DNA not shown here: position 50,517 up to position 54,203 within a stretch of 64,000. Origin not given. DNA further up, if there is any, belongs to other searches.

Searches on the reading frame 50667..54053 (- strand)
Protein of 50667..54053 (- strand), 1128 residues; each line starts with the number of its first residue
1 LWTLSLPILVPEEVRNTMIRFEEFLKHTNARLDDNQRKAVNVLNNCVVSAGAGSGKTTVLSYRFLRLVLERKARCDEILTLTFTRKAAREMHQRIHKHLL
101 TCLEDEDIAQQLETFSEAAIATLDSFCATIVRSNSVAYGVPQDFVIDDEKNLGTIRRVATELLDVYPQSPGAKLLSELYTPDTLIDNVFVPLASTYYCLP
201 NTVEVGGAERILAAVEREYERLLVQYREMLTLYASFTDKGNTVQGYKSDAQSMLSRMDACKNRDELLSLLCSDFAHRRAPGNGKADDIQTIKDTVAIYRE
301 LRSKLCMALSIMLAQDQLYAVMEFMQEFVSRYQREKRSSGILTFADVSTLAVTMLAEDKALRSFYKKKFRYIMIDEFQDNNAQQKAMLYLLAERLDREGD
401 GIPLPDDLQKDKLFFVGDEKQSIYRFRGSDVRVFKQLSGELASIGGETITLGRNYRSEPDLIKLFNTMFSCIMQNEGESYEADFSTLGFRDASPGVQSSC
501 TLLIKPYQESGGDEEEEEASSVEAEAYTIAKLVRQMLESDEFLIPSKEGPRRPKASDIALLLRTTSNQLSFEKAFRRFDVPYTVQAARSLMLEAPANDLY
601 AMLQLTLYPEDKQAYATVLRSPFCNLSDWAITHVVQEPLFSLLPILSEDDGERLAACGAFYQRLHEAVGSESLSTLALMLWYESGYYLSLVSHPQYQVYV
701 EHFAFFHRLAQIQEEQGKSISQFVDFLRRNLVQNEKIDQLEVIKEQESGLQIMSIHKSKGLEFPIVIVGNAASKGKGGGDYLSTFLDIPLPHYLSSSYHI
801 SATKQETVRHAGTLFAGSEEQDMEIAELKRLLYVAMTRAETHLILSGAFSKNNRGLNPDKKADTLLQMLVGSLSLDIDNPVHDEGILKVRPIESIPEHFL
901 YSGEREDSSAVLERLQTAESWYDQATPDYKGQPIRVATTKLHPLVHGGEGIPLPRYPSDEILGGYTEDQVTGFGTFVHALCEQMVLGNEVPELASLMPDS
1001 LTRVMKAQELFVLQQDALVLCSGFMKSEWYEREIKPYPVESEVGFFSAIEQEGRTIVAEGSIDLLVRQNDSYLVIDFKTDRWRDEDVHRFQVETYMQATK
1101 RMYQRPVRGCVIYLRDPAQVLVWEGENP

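Call 63: search_protein_families(library=pfam, max_evalue=0.00001, proteins=[window:50667-54053:-])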
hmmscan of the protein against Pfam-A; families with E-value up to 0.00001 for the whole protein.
window:50667-54053:- (1128 aa): 5 families
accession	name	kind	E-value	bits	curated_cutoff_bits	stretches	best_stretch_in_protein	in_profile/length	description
PF00580.27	UvrD-helicase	-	4.1e-56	191.1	23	1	33-438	2-267/271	UvrD/REP helicase N-terminal domain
PF13361.12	UvrD_C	-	7e-26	91.9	25.6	2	709-846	248-346/350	UvrD-like helicase C-terminal domain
PF13245.12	AAA_19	-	6.9e-17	62.3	25.1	1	36-103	1-69/134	AAA domain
PF13538.12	UvrD_C_2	-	1.5e-10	41.2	27.4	0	817-845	23-51/52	UvrD-like helicase C-terminal domain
PF12705.13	PDDEXK_1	-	2.4e-09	37.9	22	1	969-1107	32-182/247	PD-(D/E)XK nuclease superfamily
